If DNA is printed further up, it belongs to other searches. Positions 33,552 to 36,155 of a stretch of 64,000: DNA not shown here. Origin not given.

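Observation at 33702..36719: NYN-nuclease + NACHT-like/pentapeptide NTPase cassette: candidate uncharacterised defence (abortive-infection-type) system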

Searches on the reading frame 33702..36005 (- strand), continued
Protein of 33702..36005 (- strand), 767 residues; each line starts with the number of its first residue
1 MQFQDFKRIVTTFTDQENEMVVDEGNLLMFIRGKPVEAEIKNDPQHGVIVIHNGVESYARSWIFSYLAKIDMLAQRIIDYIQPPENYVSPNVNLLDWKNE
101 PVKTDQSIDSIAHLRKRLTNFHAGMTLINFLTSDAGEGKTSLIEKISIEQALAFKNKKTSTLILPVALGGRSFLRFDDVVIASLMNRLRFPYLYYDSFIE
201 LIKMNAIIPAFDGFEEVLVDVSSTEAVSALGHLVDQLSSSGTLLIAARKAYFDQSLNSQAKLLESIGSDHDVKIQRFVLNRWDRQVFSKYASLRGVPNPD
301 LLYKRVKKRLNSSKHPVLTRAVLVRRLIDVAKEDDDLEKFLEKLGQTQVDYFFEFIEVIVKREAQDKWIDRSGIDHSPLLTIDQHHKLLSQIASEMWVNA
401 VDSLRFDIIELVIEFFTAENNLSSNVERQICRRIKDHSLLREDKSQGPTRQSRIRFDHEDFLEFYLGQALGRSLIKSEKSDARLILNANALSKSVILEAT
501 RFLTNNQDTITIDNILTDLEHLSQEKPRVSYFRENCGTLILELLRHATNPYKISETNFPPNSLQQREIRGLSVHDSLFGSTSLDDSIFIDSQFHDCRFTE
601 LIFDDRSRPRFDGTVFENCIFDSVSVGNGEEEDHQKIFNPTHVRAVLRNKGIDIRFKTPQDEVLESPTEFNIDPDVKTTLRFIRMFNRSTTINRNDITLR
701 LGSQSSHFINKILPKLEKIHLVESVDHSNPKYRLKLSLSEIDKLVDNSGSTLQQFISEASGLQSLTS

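Call 22: find_related_loci(query=A1, collection=genome_contigs, flank=10000)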
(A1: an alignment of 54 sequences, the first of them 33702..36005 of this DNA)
Query A1 (767 aa) in genome_contigs; peptide patterns used: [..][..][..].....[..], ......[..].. (x = any residue, [..] = any of these).
191 stretches matched a pattern; 132 encode a relative of the query (tblastn E <= 1e-3); the best 80 are kept; 80 distinct loci.
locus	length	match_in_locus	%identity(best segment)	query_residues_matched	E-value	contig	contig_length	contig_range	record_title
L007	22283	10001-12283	60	1-763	0e+0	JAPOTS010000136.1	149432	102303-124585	MAG: Bacteroidetes bacterium isolate CAR3_bin_6 NODE_23_length_149432_cov_159.824, whole genome shotgun sequence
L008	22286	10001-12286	57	1-762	0e+0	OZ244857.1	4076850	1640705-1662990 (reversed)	MAG: Rhodothermales bacterium isolate e2e955bd-55ea-4ae9-ac84-c634e8e550e8 genome assembly, chromosome: 1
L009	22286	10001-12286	59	1-760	0e+0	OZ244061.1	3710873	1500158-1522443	MAG: Rhodothermales bacterium isolate 21fda42b-fcae-4b59-93a0-87e05944a696 genome assembly, chromosome: 1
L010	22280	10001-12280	52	1-760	0e+0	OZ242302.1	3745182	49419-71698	MAG: Rhodothermales bacterium isolate 073f09b9-7bb2-4d87-bfd8-7931eea96a09 genome assembly, chromosome: 1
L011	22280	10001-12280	51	1-760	0e+0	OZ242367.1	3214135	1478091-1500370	MAG: Rhodothermales bacterium isolate 571183b6-2e0b-44cf-967d-8c50aa38ec23 genome assembly, chromosome: 1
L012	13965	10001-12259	54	1-760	0e+0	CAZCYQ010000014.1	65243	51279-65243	MAG TPA_asm: uncultured Rhodothermaceae bacterium isolate SRP109090_co2_2 genome assembly, contig: NODE_498_length_65243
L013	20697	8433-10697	53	1-760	0e+0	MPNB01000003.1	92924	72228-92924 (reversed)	MAG: Rhodothermaceae bacterium bin80 NODE_404_length_92924_cov_19.896_ID_807, whole genome shotgun sequence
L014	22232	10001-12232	51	1-757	0e+0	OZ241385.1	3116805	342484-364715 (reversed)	MAG: Rhodothermales bacterium isolate ca287509-31ff-4378-acd2-cec91d6888d7 genome assembly, chromosome: 1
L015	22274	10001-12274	48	1-761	0e+0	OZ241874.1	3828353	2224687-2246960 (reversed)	MAG: Rhodothermales bacterium isolate 4d6fa364-bf15-4492-bf93-c3371add2069 genome assembly, chromosome: 1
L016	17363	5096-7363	54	1-760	0e+0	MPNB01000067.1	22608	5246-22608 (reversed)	MAG: Rhodothermaceae bacterium bin80 NODE_3156_length_22608_cov_19.3963_ID_6311, whole genome shotgun sequence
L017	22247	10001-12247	40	1-756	0e+0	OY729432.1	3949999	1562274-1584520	MAG: Candidatus Binatia bacterium isolate b65fbbe8-1638-4b94-9072-1473f084fbf4 genome assembly, chromosome: 1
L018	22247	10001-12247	41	1-756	0e+0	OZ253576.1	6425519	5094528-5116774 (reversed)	MAG: Vicinamibacterales bacterium isolate 6a0cd737-ee79-44fe-98ec-e457d3034484 genome assembly, chromosome: 1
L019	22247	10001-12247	41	1-756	0e+0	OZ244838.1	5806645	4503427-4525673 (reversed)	MAG: Vicinamibacterales bacterium isolate 9acdbeb3-a231-4dbc-ad07-da4441d3703d genome assembly, chromosome: 1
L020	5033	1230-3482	39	1-758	0e+0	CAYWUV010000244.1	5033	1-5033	MAG TPA_asm: uncultured Bryobacterales bacterium isolate SRP109090_co2_27 genome assembly, contig: NODE_25576_length_503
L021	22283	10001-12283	41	1-758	4e-180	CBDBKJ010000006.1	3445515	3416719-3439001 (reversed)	MAG: Vicinamibacterales bacterium isolate 439a5d20-bfdb-4aba-b463-0bc3b0a73bd6 genome assembly, contig: contig_6, whole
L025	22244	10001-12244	39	1-756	3e-178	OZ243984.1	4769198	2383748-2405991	MAG: uncultured Candidatus Binatia bacterium isolate 31174faa-af5d-46df-8d7f-4a8f69c76524 genome assembly, chromosome: 1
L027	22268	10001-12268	41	1-758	3e-177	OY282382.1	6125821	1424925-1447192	MAG: uncultured Vicinamibacterales bacterium isolate e65da963-7c29-4b68-91ce-224fd25ea74c genome assembly, chromosome: 1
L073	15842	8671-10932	33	1-757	5e-132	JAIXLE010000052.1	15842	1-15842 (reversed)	MAG: Bacteroidales bacterium isolate UW1SPNA076 one-stage_bin076_NODE_2719, whole genome shotgun sequence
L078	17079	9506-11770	33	1-758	3e-129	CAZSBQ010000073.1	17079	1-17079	MAG TPA_asm: uncultured Victivallales bacterium isolate SRP332253_co1_127 genome assembly, contig: NODE_5481_length_1707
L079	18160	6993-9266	34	1-757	6e-129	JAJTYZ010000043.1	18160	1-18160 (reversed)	MAG: Chthoniobacterales bacterium isolate DTUVER2 43-Genome52, whole genome shotgun sequence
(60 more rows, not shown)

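Call 30: predict_structure(alignment_id=A1)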
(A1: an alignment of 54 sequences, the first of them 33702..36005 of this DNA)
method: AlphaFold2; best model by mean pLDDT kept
length: 767 residues; sequences in the alignment: 54
mean_pLDDT: 82.6   pTM: 0.73
mean pLDDT of the five models: 82.6, 82.4, 81.8, 79.9, 78.1
residues with pLDDT >= 90: 231; 70-90: 422; 50-70: 104; < 50: 10
segments of 3 or more residues with pLDDT < 50: 220-222
pLDDT, mean of each block of 10 residues (from residue 1): 89 79 86 88 87 92 91 90 82 77 65 85 84 85 92 93 85 71 82 83 93 69 60 86 85 56 62 85 90 91 88 85 86 75 71 85 86 80 95 92 89 95 92 91 68 86 95 91 89 90 89 91 79 90 87 88 87 91 87 92 77 90 76 69 82 74 51 77 72 80 84 87 77 78 69 80 59
secondary structure, 60 per line:
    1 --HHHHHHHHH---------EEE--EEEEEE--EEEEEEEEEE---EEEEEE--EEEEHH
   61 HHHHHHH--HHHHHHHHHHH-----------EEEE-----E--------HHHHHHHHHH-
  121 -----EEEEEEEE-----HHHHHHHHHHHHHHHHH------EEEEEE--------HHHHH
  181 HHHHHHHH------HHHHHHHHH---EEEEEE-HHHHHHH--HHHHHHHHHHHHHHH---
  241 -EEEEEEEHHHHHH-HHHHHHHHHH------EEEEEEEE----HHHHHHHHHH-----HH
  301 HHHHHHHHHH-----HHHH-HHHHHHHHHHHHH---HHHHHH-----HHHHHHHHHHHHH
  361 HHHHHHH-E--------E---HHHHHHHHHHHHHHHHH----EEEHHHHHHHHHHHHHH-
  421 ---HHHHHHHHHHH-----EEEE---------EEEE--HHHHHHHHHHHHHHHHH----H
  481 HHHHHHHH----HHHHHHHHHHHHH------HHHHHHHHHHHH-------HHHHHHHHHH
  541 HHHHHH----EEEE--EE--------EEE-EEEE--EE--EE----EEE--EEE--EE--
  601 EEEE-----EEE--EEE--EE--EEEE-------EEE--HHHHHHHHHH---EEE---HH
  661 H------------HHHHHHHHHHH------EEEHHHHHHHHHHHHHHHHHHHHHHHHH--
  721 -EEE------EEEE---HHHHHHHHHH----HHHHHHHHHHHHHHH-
elements in order (helices of 4 or more, strands of 3 or more residues): H3-11 E21-23 E26-31 E34-43 E47-52 E55-58 H59-67 H70-80 E92-95 H110-119 E126-133 H139-155 E162-167 H176-188 H195-203 E207-212 H214-220 H223-237 E242-248 H249-254 H256-265 E272-279 H284-293 H299-310 H316-319 H321-333 H337-342 H348-367 H382-398 E403-405 H406-419 H424-434 E440-443 E453-456 H459-475 H480-488 H493-505 H512-523 H531-546 E551-554 E567-569 E571-574 E587-589 E592-594 E601-604 E610-612 E615-617 E624-627 E635-637 H640-649 E653-655 H674-684 E691-693 H694-718 E722-724 E731-734 H738-747 H752-766

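Call 34: fold_search(model_id=the predicted structure, library=pdb)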
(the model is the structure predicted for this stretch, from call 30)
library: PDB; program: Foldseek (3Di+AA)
matches with E <= 10: 1317; with E <= 0.001: 159
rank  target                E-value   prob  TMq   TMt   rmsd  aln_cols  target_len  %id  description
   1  4kxf_N                6.3e-14  1.00  0.36  0.32  12.4       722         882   11  Crystal structure of NLRC4 reveals its autoinhibition mechanism (released 2013-07-24)
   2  4kxf_P                6.3e-14  1.00  0.36  0.33  12.8       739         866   12  Crystal structure of NLRC4 reveals its autoinhibition mechanism (released 2013-07-24)
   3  4kxf_F                1.5e-13  1.00  0.38  0.33  11.7       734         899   12  Crystal structure of NLRC4 reveals its autoinhibition mechanism (released 2013-07-24)
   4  4kxf_K                2.5e-13  1.00  0.37  0.32  11.7       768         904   11  Crystal structure of NLRC4 reveals its autoinhibition mechanism (released 2013-07-24)
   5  4kxf_H                3.9e-13  1.00  0.35  0.30  11.4       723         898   11  Crystal structure of NLRC4 reveals its autoinhibition mechanism (released 2013-07-24)
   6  4kxf_B                4.5e-13  1.00  0.38  0.33  11.7       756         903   11  Crystal structure of NLRC4 reveals its autoinhibition mechanism (released 2013-07-24)
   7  4kxf_D                7.1e-13  1.00  0.37  0.32  12.4       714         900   12  Crystal structure of NLRC4 reveals its autoinhibition mechanism (released 2013-07-24)
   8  5irm_A                7.9e-13  1.00  0.37  0.37  13.1       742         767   10  Crystal structure of rabbit NOD2 in an ADP-bound state (Crystal form2) (released 2016-06-29)
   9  5irm_C                8.3e-13  1.00  0.36  0.36  13.8       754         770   11  Crystal structure of rabbit NOD2 in an ADP-bound state (Crystal form2) (released 2016-06-29)
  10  4kxf_L                3.8e-12  1.00  0.37  0.32  12.1       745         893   11  Crystal structure of NLRC4 reveals its autoinhibition mechanism (released 2013-07-24)
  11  12dl_DA               3.4e-11  1.00  0.29  0.24  11.9       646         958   12  Native structure of the cytoplasmic lattice (CPL) asymmetric unit from mouse MII eggs (released 2026-04-08)
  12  5irl                  7.2e-11  1.00  0.33  0.33  14.7       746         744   12  Crystal structure of rabbit NOD2 SER mutant in an ADP-bound state (released 2016-06-29)
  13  9lq2_B                7.5e-11  1.00  0.30  0.33  13.6       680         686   11  Structure of human dimeric NLRP7-TCL1A complex (released 2025-12-10)
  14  9dh3_A                1.0e-10  1.00  0.36  0.25  11.2       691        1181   11  Cryo-EM structure of NLRP3 complex with Compound C (released 2024-12-25)
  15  9xrl_AK               1.0e-10  1.00  0.30  0.26  12.4       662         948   12  Structure of mouse cytoplasmic lattice (CPL) repeating unit (released 2026-03-18)
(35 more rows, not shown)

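Call 36: search_protein_families(library=pfam, proteins=[L073:3713-5311:+, L073:5519-6436:+, L073:6585-7946:+, L073:10959-14069:+, L079:3614-4762:+, L079:9433-10530:+, L079:10534-10959:+, L078:11977-13026:+, L078:13030-13617:+, L078:13619-14743:+], max_evalue=0.001)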
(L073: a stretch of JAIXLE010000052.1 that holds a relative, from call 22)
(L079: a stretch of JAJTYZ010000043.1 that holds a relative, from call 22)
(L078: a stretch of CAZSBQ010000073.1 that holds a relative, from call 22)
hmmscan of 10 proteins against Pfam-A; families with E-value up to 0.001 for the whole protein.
L073:3713-5311:+ (532 aa): 4 families
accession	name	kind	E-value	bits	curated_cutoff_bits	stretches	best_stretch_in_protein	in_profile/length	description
PF02384.22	N6_Mtase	-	1.7e-111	372.9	20.4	1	170-492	2-311/311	N-6 DNA Methylase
PF12161.14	HsdM_N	-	1.2e-28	100.9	24.5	1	30-158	2-135/135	HsdM N-terminal domain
PF07669.17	Eco57I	-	0.00032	21.3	25.3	1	279-372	63-158/171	Eco57I restriction-modification methylase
PF05175.20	MTS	-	0.00053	20.1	23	0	204-302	21-110/170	Methyltransferase small domain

L073:5519-6436:+ (305 aa): 1 family
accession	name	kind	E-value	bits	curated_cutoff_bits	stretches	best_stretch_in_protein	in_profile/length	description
PF07751.16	Abi_2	-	1.4e-51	175.9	25.6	1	32-224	2-184/184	Abi-like protein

L073:6585-7946:+ (453 aa): 1 family
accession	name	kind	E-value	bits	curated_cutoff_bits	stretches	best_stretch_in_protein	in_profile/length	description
PF01420.25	Methylase_S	-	9.9e-29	101.1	22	2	248-396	1-138/168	Type I restriction modification DNA specificity domain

L073:10959-14069:+ (1036 aa): 5 families
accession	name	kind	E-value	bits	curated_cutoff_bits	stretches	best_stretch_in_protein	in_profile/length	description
PF11867.13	T1RH-like_C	-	1.5e-132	442.4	26.8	1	690-1019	1-327/329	Type I restriction enzyme HindI endonuclease subunit-like, C-terminal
PF18766.7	SWI2_SNF2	-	5e-81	272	26.7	1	268-505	1-220/221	SWI2/SNF2 ATPase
PF04313.20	HSDR_N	-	2.1e-47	162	25.1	1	2-209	3-198/198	Type I restriction enzyme R protein N terminus (HSDR_N)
PF22679.2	T1R_D3-like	-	4.5e-22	79.6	27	1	604-673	85-156/158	Type I restriction enzyme subunit R domain 3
PF04851.21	ResIII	-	1.3e-17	64.6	22.5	1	282-438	20-163/164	Type III restriction enzyme, res subunit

L079:3614-4762:+ (382 aa): 2 families
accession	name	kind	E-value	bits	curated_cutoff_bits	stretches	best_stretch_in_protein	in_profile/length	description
PF06250.17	YhcG_C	-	9e-58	195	32.5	1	205-360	2-157/157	YhcG PDDEXK nuclease domain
PF17761.7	DUF1016_N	-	1.4e-39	135.7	32.8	1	47-183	1-137/137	DUF1016 N-terminal domain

L079:9433-10530:+ (365 aa): 1 family
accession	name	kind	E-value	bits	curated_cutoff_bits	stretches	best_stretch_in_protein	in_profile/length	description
PF13310.11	Virulence_RhuM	-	5.2e-109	363.8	33.7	1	84-335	1-249/252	Virulence protein RhuM family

L079:10534-10959:+ (141 aa): 1 family
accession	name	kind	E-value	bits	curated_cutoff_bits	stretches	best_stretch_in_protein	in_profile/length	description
PF13366.12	PDDEXK_3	-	1e-39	136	22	1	6-122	2-117/117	PD-(D/E)XK nuclease superfamily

L078:11977-13026:+ (349 aa): 1 family
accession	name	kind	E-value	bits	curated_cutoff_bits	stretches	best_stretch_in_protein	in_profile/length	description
PF13676.11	TIR_2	-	1.3e-14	55.2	28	1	138-241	2-109/122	TIR domain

L078:13030-13617:+ (195 aa): 1 family
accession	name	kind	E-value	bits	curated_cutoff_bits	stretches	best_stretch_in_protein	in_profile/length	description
PF14487.12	DarT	-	9.8e-36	123.8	22.5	1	11-194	3-201/201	ssDNA thymidine ADP-ribosyltransferase, DarT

L078:13619-14743:+ (374 aa): 1 family
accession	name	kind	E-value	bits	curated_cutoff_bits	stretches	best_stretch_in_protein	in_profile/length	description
PF01661.27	Macro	-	2.6e-17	63.3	22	1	21-129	1-115/118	Macro domain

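Call 44: search_protein_families(library=pfam, alignment_id=A1, max_evalue=0.01)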
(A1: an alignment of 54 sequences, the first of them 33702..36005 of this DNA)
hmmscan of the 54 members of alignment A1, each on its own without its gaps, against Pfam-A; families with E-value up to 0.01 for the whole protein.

A. member 1, window:33702-36005:- (767 aa): 1 family
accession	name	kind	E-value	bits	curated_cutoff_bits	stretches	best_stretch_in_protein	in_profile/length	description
PF16239.10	DUF4898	-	0.0096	16.4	25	0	682-738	3-59/82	Domain of unknown function (DUF4898)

B. families by the number of members that match (of 54 scanned): 11 families
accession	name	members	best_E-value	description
PF13599.13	Pentapeptide_4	23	3.1e-06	Pentapeptide repeat region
PF25199.1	nSTAND_NTPase5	10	5.2e-05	Novel STAND NTPase 5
PF13191.12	AAA_16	7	0.001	AAA ATPase domain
PF23894.2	LD_SV2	5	0.0002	SV2A/B/C luminal domain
PF13576.12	Pentapeptide_3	4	0.00034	Pentapeptide repeats (9 copies)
PF00805.28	Pentapeptide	4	0.00096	Pentapeptide repeats (8 copies)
PF16239.10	DUF4898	2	0.00042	Domain of unknown function (DUF4898)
PF05729.18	NACHT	1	0.0041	NACHT domain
PF09377.16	SBDS_domain_II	1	0.0062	SBDS protein, domain II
PF13306.12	LRR_5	1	0.0075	BspA type Leucine rich repeat region (6 copies)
PF14824.11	Sirohm_synth_M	1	0.0077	Sirohaem biosynthesis protein central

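Call 48: list_cluster_members(proteins=[P0001, P0121, P0007])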
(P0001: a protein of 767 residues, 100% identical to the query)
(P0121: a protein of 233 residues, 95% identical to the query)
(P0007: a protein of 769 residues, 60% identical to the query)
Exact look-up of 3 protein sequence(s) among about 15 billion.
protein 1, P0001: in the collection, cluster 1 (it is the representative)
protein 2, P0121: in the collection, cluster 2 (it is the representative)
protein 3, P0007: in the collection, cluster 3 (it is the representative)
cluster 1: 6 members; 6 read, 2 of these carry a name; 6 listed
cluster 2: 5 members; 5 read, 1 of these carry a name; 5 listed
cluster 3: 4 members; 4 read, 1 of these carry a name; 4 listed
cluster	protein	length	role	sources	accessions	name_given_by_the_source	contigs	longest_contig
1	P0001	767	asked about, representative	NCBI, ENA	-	-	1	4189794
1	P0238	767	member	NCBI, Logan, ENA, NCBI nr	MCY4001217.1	MAG: hypothetical protein OXF84_10490 [Bacteroidetes bacterium] | hypothetical protein [Bacteroidota bacterium]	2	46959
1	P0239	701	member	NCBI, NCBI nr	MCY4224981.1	MAG: hypothetical protein OXF06_09100 [Bacteroidetes bacterium] | hypothetical protein [Bacteroidota bacterium]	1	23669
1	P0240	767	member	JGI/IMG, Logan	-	-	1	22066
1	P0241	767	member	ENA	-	-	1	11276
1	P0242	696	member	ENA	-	-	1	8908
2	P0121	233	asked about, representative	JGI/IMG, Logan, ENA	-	-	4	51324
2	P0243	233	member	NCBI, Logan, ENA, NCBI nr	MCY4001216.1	MAG: hypothetical protein OXF84_10485 [Bacteroidetes bacterium] | hypothetical protein [Bacteroidota bacterium]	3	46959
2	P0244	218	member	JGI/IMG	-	-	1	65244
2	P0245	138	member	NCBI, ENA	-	-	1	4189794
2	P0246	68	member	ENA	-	-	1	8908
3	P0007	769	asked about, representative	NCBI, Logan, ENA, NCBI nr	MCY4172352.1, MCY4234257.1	MAG: hypothetical protein OXE59_11035 [Bacteroidetes bacterium] | hypothetical protein [Bacteroidota bacterium]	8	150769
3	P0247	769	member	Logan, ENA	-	-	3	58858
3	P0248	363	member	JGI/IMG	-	-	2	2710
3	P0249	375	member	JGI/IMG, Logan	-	-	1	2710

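Call 54: search_dna_similar(query=window:33702-36005:-, collection=plasmids, mode=protein, max_rows=20)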
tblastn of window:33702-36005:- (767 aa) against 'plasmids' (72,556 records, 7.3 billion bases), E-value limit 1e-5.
No match.

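Call 56: search_dna_similar(query=window:33702-36005:-, collection=phages, mode=protein, max_rows=10)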
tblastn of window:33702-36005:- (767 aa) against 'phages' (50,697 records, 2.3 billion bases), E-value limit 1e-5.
No match.

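Call 74: search_protein_families(library=padloc, alignment_id=A5, max_evalue=0.00001)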
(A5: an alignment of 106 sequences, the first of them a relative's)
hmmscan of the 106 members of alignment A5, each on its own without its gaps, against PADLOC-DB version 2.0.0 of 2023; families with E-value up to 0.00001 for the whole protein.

A. member 1, L056:12912-13685:- (257 aa): 3 families
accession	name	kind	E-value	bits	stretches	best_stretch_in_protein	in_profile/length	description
PDLC05008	PDC-S36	-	1.4e-14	52.5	1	2-104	5-107/280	-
PDLC04132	HNH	-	1.2e-13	48.8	1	130-224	140-235/286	-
PDLC03546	HNH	-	3.5e-10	37.4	1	137-218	152-236/282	Type II restriction enzyme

B. families by the number of members that match (of 106 scanned): 334 families (the first 25 are shown)
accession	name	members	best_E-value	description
PDLC03019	MTase_I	7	2.2e-232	Type I methyltransferase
PDLC03040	REase_I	4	0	Type I restriction enzyme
PDLC03086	Specificity_I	4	2.3e-143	Type I specificity subunit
PDLC03089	Specificity_I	4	1.5e-121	Type I specificity subunit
PDLC03099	Specificity_I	4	1.5e-91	Type I specificity subunit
PDLC03168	Specificity_I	4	7.5e-85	Type I specificity subunit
PDLC03161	Specificity_I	4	2.1e-81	Type I specificity subunit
PDLC03044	REase_I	4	2.4e-78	Type I restriction enzyme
PDLC03041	REase_I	4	8.4e-71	Type I restriction enzyme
PDLC03068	Specificity_I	4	7.5e-68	Type I specificity subunit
PDLC03048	REase_I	4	6.7e-64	Type I restriction enzyme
PDLC03154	Specificity_I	4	3.6e-63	Type I specificity subunit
PDLC03092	Specificity_I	4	5e-63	Type I specificity subunit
PDLC03133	Specificity_I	4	1.4e-62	Type I specificity subunit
PDLC03066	Specificity_I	4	1.3e-59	Type I specificity subunit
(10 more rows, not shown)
